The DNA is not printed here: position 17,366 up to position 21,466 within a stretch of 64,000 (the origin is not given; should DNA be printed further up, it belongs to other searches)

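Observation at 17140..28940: Mosaic multi-fiber locus: four fibers share an N-terminal PPxG(Y/H)FNWFW adaptor motif and swap C-terminal modules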

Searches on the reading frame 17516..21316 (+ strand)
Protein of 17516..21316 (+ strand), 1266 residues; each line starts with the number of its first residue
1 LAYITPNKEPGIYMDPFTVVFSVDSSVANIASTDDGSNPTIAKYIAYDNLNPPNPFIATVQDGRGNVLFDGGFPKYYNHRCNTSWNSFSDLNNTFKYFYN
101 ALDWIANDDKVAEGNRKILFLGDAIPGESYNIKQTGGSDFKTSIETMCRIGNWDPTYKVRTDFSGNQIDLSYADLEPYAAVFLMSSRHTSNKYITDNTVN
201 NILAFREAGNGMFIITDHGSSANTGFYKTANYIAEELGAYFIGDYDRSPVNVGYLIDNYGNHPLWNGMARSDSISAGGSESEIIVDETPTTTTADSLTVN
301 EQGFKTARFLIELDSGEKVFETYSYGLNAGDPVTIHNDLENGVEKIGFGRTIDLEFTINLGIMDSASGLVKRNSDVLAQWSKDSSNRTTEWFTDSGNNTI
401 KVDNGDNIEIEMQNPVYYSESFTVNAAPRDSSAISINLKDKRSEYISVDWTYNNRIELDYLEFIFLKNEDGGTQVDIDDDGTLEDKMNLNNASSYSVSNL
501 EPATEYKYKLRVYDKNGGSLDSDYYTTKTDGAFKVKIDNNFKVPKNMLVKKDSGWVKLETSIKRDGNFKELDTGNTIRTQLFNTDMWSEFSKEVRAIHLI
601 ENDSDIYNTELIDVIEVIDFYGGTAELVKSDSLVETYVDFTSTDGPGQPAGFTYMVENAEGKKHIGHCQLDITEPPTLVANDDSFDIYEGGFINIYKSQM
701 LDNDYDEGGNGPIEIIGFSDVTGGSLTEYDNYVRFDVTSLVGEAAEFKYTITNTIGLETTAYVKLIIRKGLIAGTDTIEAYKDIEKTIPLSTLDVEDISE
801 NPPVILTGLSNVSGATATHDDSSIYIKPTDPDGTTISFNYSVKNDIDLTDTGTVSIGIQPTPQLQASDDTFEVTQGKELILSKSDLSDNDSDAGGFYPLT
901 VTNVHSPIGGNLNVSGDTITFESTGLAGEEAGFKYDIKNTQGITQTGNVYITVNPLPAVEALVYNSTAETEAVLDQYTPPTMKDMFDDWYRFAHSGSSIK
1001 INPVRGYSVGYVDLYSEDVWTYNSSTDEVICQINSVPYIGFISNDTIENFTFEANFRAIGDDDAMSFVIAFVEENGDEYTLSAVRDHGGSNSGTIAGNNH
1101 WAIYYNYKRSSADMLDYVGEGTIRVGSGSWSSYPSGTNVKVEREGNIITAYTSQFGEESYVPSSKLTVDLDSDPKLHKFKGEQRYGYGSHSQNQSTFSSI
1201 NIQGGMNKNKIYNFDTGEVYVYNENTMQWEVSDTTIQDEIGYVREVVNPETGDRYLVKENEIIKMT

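Call 5: search_protein_families(library=pfam, proteins=[window:17516-21316:+], max_evalue=0.1)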
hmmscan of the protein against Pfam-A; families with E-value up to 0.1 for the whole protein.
window:17516-21316:+ (1266 aa): 3 families
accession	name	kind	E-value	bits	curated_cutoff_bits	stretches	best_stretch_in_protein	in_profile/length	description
PF17963.7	Big_9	-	1.1e-10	42.7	23.6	2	866-952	6-89/89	Bacterial Ig domain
PF17892.7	Cadherin_5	-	4.8e-05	23.6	26.5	1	865-954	8-98/98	Cadherin-like domain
PF00041.27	fn3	-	0.00084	19.9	25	1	438-523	8-79/84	Fibronectin type III domain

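Call 6: search_protein_families(library=phrogs, proteins=[window:17516-21316:+], max_evalue=0.01)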
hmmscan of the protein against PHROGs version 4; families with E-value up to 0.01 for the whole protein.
window:17516-21316:+ (1266 aa): 4 families
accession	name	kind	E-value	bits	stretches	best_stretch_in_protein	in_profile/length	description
phrog_11065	-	head and packaging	3.5e-113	380.2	1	1-438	1-475/631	virion structural protein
phrog_33406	-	tail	1.4e-38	133.6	1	980-1254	328-591/651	tail fiber protein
phrog_21285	-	head and packaging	2.9e-37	128.3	1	963-1225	838-1085/2143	virion structural protein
phrog_36886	-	unknown function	3.5e-32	112.8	1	985-1261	310-575/605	-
